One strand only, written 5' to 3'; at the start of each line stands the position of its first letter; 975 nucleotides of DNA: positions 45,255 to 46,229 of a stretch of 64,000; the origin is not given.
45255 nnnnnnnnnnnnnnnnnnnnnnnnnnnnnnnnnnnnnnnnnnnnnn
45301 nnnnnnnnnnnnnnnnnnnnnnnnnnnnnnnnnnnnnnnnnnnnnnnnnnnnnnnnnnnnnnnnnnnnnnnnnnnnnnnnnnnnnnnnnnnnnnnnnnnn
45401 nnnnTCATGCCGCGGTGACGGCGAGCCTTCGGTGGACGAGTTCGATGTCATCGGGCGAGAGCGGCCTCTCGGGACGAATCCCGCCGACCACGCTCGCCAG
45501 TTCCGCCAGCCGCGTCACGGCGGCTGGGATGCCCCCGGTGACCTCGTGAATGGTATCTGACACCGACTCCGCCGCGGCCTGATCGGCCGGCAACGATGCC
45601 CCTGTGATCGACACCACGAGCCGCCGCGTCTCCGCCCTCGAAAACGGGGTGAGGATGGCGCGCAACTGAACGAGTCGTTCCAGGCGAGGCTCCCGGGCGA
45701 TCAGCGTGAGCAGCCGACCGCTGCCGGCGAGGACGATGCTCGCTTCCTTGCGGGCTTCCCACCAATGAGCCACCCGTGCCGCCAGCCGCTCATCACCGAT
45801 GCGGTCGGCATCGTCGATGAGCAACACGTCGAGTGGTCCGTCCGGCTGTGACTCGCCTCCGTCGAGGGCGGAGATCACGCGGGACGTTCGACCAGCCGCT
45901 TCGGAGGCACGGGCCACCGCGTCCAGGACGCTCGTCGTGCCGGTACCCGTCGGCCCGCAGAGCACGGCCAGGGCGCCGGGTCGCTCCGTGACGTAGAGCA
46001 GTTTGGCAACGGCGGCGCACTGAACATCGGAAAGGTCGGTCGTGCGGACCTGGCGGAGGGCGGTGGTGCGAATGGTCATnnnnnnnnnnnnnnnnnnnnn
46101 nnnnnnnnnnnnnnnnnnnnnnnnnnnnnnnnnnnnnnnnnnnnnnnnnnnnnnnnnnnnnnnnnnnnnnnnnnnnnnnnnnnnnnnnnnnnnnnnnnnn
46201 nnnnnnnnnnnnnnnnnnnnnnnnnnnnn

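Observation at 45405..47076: Three-gene, ATGA-coupled operon: membrane anchor, BY-kinase/ParA-like protein and ExeA-like AAA protein, both with Lys-less Walker A motifs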

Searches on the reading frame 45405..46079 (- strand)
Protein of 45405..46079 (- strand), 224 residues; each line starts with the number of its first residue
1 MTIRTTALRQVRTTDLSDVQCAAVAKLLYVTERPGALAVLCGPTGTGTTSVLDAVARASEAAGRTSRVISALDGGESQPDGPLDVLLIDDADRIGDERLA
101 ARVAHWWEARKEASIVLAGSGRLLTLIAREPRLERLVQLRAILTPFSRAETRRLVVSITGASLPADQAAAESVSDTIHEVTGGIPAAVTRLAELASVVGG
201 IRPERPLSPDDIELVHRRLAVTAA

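Call 3: search_protein_families(library=pfam, proteins=[window:45405-46079:-], max_evalue=1)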
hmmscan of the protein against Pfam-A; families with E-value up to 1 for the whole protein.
window:45405-46079:- (224 aa): 6 families
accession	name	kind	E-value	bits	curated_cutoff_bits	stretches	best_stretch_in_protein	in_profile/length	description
PF13401.12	AAA_22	-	4.9e-05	24.1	27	1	77-125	84-128/130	AAA domain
PF13604.12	AAA_30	-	0.0012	19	27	1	16-67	2-50/191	AAA domain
PF00004.35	AAA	-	0.0015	19.4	21.2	1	39-98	2-73/131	ATPase family associated with various cellular activities (AAA)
PF25199.1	nSTAND_NTPase5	-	0.0023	18.2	34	1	24-118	29-131/145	Novel STAND NTPase 5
PF13191.12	AAA_16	-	0.064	14.2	32.6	0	20-63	8-52/167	AAA ATPase domain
PF00437.27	T2SSE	-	0.078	12.1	24.9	1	9-82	115-187/370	Type II/IV secretion system protein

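Call 4: search_protein_families(library=ncbifam, proteins=[window:45405-46079:-], max_evalue=1)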
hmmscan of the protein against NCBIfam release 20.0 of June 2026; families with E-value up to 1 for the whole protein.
window:45405-46079:- (224 aa): 9 families
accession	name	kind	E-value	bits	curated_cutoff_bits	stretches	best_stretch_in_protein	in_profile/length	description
TIGR03420.1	DnaA_homol_Hda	equivalog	5.8e-05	22.7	194.8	1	25-120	30-129/226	DnaA regulatory inactivator Hda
TIGR03015.1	pepcterm_ATPase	hypoth_equivalog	0.0036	16.8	324.5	1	113-213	157-260/269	XrtA/PEP-CTERM system-associated ATPase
TIGR00618.1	sbcc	subfamily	0.0039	15.2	478.5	1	31-58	23-50/1043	exonuclease subunit SbcC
TIGR02768.1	TraA_Ti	equivalog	0.0042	15.4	590.45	1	5-65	351-405/751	Ti-type conjugative transfer relaxase TraA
NF041000.1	ATPase_ComGA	equivalog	0.053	12.5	300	1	23-73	116-165/267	competence type IV pilus ATPase ComGA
NF008752.0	PRK11784.1-4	equivalog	0.056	12.2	266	1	24-59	132-167/357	tRNA 2-selenouridine(34) synthase MnmH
NF010464.0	PRK13889.1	subfamily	0.058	11.2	1015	1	9-68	340-395/992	conjugal transfer relaxase TraA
TIGR03167.1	tRNA_sel_U_synt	equivalog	0.12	11.8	219.75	1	28-58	120-150/311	tRNA 2-selenouridine(34) synthase MnmH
NF008055.0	PRK10789.1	equivalog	0.19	10.1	845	1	27-58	354-385/590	SmdA family multidrug ABC transporter permease/ATP-binding protein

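Call 5: find_homologous_proteins(query=window:45405-46079:-, max_evalue=0.001)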
Query window:45405-46079:- (224 aa): 35 proteins with E <= 0.001 among 8000 candidates.
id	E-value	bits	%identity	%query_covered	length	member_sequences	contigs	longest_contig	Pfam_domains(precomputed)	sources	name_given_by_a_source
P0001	2.9e-117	407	91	100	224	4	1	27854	-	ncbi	ncbi:MAG: hypothetical protein ACKOEX_06885 [Planctomycetia bacterium]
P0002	1.4e-56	209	56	94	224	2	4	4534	-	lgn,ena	-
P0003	1.8e-52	196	54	93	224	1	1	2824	-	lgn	-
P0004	4.1e-51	191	56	92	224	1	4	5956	-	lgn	-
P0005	1.5e-49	186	54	92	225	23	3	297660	-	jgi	jgi:DNA polymerase III delta prime subunit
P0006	4.1e-48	182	53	92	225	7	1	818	PF13604.13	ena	-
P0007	4.6e-46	175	51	83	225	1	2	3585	-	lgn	-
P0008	1.3e-41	161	50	93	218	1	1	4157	PF13604.13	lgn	-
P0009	1.1e-39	154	49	95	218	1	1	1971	-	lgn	-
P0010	3.8e-39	152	47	93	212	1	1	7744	-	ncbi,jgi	jgi:type II secretory pathway predicted ATPase ExeA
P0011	2.5e-37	146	46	93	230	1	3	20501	PF13401.13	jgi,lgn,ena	-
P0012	3.1e-37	146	46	93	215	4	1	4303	PF13604.13,PF13401.13,PF13481.13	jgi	-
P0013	8.7e-33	132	43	94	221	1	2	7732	-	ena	-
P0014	1.4e-32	131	45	97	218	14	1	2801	PF13604.13,PF13481.13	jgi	-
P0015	1.6e-30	124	42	94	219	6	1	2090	PF13604.13,PF13401.13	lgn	-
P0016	2.6e-30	124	40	92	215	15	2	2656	PF13401.13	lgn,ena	-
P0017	2.1e-29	121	44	93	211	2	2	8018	PF13604.13,PF13401.13,PF13191.13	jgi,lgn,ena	jgi:energy-coupling factor transporter ATP-binding protein EcfA2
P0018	1.1e-28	118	40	93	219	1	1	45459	PF13401.13,PF13481.13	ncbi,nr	ncbi:MAG: hypothetical protein K8S94_17450 [Planctomycetia bacterium]|nr:hypothetical protein [Planc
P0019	1.8e-27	114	43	93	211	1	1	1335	PF13401.13,PF13191.13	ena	-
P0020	5.6e-27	113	39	93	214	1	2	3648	PF13401.13,PF13481.13,PF13191.13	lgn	-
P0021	6.6e-27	112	43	93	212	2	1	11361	PF13604.13,PF13401.13,PF13191.13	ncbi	ncbi:MAG: hypothetical protein ACKOCX_07140 [Planctomycetota bacterium]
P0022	2.7e-26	110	44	92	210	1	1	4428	PF13401.13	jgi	jgi:type II secretory pathway predicted ATPase ExeA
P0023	6.8e-26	109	40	95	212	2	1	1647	PF13604.13,PF13401.13,PF25199.2,PF20720.4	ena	-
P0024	1.7e-25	108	40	95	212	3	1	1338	PF13401.13,PF25199.2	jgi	-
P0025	1.9e-25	108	41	93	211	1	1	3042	PF13604.13,PF13401.13,PF25199.2,PF13191.13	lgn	-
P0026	2.3e-25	107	39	93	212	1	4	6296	PF13604.13,PF13401.13,PF25199.2,PF13191.13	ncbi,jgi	jgi:type II secretory pathway predicted ATPase ExeA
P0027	6.3e-25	106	40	94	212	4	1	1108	PF13401.13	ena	-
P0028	7.7e-25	106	40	95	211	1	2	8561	PF13401.13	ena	-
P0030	4.8e-23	100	38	95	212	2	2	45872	PF13604.13,PF13401.13,PF25199.2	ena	-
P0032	2.3e-9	55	30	75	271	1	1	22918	PF00004.36,PF13401.13,PF13191.13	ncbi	-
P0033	6.9e-8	50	28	81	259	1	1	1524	PF13401.13,PF13191.13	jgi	jgi:type II secretory pathway predicted ATPase ExeA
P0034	1.5e-6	46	29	81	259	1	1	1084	PF13401.13,PF20703.4,PF25199.2,PF13191.13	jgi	jgi:type II secretory pathway predicted ATPase ExeA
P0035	3.9e-4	38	24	89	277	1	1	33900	PF25201.1,PF13401.13,PF13191.13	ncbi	ncbi:MAG: AAA family ATPase [Pirellulales bacterium]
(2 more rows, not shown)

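Call 10: find_encoding_contigs(protein=P0005, flank=6000, max_places=3)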
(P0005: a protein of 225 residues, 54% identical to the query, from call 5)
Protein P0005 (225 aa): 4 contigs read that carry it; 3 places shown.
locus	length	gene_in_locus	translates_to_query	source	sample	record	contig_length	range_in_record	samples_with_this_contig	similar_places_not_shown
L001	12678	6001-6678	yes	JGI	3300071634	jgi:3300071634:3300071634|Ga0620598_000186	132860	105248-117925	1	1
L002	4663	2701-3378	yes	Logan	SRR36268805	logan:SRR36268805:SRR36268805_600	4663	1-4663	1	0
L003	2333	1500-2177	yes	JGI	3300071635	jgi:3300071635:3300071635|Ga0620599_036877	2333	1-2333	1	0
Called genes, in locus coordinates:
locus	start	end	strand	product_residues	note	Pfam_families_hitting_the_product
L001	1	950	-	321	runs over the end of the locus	PF02899:Phage_int_SAM_1, PF13495:Phage_int_SAM_4 (weak), PF00589:Phage_integrase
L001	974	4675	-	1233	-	PF02574:S-methyl_trans, PF00809:Pterin_bind, PF02607:B12-binding_2, PF02310:B12-binding, PF02965:Met_synt_B12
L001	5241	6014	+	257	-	-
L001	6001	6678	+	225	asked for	-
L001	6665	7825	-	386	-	PF00070:Pyr_redox (faint), PF00890:FAD_binding_2, PF01266:DAO, PF01494:FAD_binding_3 (faint), PF07992:Pyr_redox_2 (faint)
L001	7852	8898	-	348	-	PF12006:DUF3500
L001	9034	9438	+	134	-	-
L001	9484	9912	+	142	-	-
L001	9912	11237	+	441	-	PF00291:PALP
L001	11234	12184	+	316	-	PF00290:Trp_syntA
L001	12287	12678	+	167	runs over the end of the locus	-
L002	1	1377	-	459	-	?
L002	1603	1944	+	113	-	-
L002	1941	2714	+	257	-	-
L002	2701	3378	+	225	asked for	-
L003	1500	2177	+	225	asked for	-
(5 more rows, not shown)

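Call 11: find_encoding_contigs(protein=P0018, flank=6000, max_places=3)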
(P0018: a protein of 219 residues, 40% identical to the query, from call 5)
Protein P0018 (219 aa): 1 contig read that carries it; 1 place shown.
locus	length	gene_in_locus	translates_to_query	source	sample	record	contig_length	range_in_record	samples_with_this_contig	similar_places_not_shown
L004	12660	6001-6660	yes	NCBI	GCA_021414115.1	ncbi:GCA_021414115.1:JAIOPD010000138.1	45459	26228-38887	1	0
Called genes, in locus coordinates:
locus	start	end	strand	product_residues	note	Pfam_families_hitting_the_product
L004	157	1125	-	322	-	PF02899:Phage_int_SAM_1, PF13495:Phage_int_SAM_4 (weak), PF00589:Phage_integrase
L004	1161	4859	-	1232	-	PF02574:S-methyl_trans, PF00809:Pterin_bind, PF02607:B12-binding_2, PF02310:B12-binding, PF02965:Met_synt_B12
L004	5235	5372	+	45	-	-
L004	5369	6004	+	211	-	-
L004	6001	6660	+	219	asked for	PF13481:AAA_25 (faint), PF13401:AAA_22 (faint)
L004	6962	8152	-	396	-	PF01266:DAO, PF01494:FAD_binding_3 (faint)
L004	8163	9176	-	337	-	PF12006:DUF3500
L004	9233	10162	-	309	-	PF01149:Fapy_DNA_glyco, PF06831:H2TH, PF06827:zf-FPG_IleRS (weak)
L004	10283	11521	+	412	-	PF00291:PALP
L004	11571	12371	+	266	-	PF00290:Trp_syntA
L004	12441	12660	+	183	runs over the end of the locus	PF14907:NTP_transf_5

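Call 22: predict_structure(alignment_id=A1)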
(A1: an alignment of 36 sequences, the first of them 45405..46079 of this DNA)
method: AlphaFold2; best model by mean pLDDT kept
length: 224 residues; sequences in the alignment: 36
mean_pLDDT: 89.8   pTM: 0.84
mean pLDDT of the five models: 89.8, 89.8, 89.5, 88.8, 88.8
residues with pLDDT >= 90: 164; 70-90: 41; 50-70: 14; < 50: 5
segments of 3 or more residues with pLDDT < 50: 1-4
pLDDT, mean of each block of 10 residues (from residue 1): 51 75 96 93 94 95 94 74 92 88 88 93 91 92 96 95 96 98 96 96 96 94 70
secondary structure, 60 per line:
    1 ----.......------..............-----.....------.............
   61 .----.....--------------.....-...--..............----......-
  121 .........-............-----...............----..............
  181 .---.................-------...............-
elements in order: H5-11 H18-31 E37-41 H48-61 E66-70 E85-89 H96-109 E114-119 H121-129 H131-136 E137-142 H148-162 H167-181 H185-201 H209-223

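Call 26: fold_search(model_id=the predicted structure, library=pdb)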
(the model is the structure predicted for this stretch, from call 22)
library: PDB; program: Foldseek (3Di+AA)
matches with E <= 10: 1961; with E <= 0.001: 873
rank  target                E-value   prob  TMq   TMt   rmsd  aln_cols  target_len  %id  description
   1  6vvo_C                4.6e-08  1.00  0.63  0.47   5.0       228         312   15  Structure of the human clamp loader (Replication Factor C, RFC) bound to the sliding clamp (Proliferating Cell Nuclear (released 2020-02-26)
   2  8efv_A                5.5e-08  1.00  0.59  0.45   5.7       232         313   16  Structure of single homo-hexameric Holliday junction ATP-dependent DNA helicase RuvB motor (released 2023-05-10)
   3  3syk_A                7.0e-08  1.00  0.62  0.50   5.2       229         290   15  Crystal structure of the AAA+ protein CbbX, selenomethionine structure (released 2011-11-09)
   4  9dx5_D                7.0e-08  1.00  0.63  0.54   4.9       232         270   16  EcRuvB T102R hexamer assembly (released 2026-01-21)
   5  2chg_C                8.4e-08  1.00  0.59  0.60   5.0       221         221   16  Replication Factor C domains 1 and 2 (released 2006-06-06)
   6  9dx4_A                8.4e-08  1.00  0.64  0.54   4.7       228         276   15  EcRuvB T102R mutant (released 2026-01-21)
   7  8vw9                  1.1e-07  1.00  0.60  0.37   5.7       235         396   19  CryoEM Structure of a FtsH Helical Assembly in the Presence of ATP (released 2025-01-15)
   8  3bos_B                1.1e-07  1.00  0.50  0.48   6.7       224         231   16  Crystal structure of a putative dna replication regulator HDA (SAMA_1916) from Shewanella amazonensis sb2b at 1.75 A r (released 2008-01-15)
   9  2chg_A                1.2e-07  1.00  0.59  0.59   5.1       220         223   15  Replication Factor C domains 1 and 2 (released 2006-06-06)
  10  3bos_A                1.2e-07  1.00  0.50  0.49   6.4       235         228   17  Crystal structure of a putative dna replication regulator HDA (SAMA_1916) from Shewanella amazonensis sb2b at 1.75 A r (released 2008-01-15)
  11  3sc3_A                1.3e-07  1.00  0.58  0.60   5.1       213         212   17  Crystal structure of a Putative DNA replication regulator Hda (Sama_1916) from SHEWANELLA AMAZONENSIS SB2B at 3.00 A r (released 2011-07-13)
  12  8vwc                  1.3e-07  1.00  0.62  0.40   4.8       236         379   20  CryoEM Structure of a FtsH Helical Assembly in the Aged State (released 2025-01-15)
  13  9dx4_C                1.4e-07  1.00  0.59  0.47   4.5       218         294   16  EcRuvB T102R mutant (released 2026-01-21)
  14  1j7k                  1.5e-07  1.00  0.63  0.49   4.6       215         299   15  THERMOTOGA MARITIMA RUVB P216G MUTANT (released 2001-08-08)
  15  7jgr_A                1.6e-07  1.00  0.63  0.38   6.9       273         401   15  Structure of Drosophila ORC bound to DNA (84 bp) and Cdc6 (released 2020-09-09)
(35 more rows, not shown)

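Call 29: find_encoding_contigs(protein=P0035, flank=8000, max_places=2)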
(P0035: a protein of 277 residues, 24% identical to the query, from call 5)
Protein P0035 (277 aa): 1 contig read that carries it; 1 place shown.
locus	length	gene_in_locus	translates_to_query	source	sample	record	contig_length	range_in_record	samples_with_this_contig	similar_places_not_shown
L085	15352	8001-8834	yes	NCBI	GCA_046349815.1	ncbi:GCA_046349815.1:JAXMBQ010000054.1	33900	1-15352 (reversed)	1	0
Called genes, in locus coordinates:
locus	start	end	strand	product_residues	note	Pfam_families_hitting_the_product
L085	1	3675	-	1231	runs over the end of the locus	PF02574:S-methyl_trans, PF00809:Pterin_bind, PF02607:B12-binding_2, PF02310:B12-binding, PF02965:Met_synt_B12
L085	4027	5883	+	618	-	-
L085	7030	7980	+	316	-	PF01656:CbiA (weak), PF13614:AAA_31 (weak)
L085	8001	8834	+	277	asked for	PF13191:AAA_16, PF25201:nSTAND6 (weak), PF13401:AAA_22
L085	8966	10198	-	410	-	-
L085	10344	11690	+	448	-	-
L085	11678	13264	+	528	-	PF18944:DUF5691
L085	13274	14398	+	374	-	PF20030:bpMoxR (weak), PF07728:AAA_5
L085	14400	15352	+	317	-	PF18934:DUF5682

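Call 30: find_encoding_contigs(protein=P0032, flank=8000, max_places=2)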
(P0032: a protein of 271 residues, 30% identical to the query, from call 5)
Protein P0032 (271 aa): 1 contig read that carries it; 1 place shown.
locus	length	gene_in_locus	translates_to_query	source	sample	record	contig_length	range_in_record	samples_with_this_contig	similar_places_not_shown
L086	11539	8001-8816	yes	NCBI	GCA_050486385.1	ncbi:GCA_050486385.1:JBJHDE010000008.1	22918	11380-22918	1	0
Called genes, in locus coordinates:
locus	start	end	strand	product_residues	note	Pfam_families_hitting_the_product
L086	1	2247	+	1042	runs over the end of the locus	PF13346:ABC2_membrane_5, PF12698:ABC2_membrane_3, PF23357:DUF7088, PF09822:ABC_transp_aux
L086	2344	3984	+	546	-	PF14238:DUF4340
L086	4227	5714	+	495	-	PF00206:Lyase_1, PF14698:ASL_C2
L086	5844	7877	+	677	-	PF22745:Nlig-Ia, PF01653:DNA_ligase_aden, PF03120:OB_DNA_ligase, PF03119:DNA_ligase_ZBD (weak), PF14520:HHH_5 (faint), PF12826:HHH_2, PF00533:BRCT, PF12738:PTCB-BRCT (weak), +1 more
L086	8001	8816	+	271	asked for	PF13191:AAA_16 (weak), PF13401:AAA_22, PF00004:AAA (weak)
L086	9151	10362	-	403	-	PF13191:AAA_16 (weak)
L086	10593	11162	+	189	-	PF01965:DJ-1_PfpI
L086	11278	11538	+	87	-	?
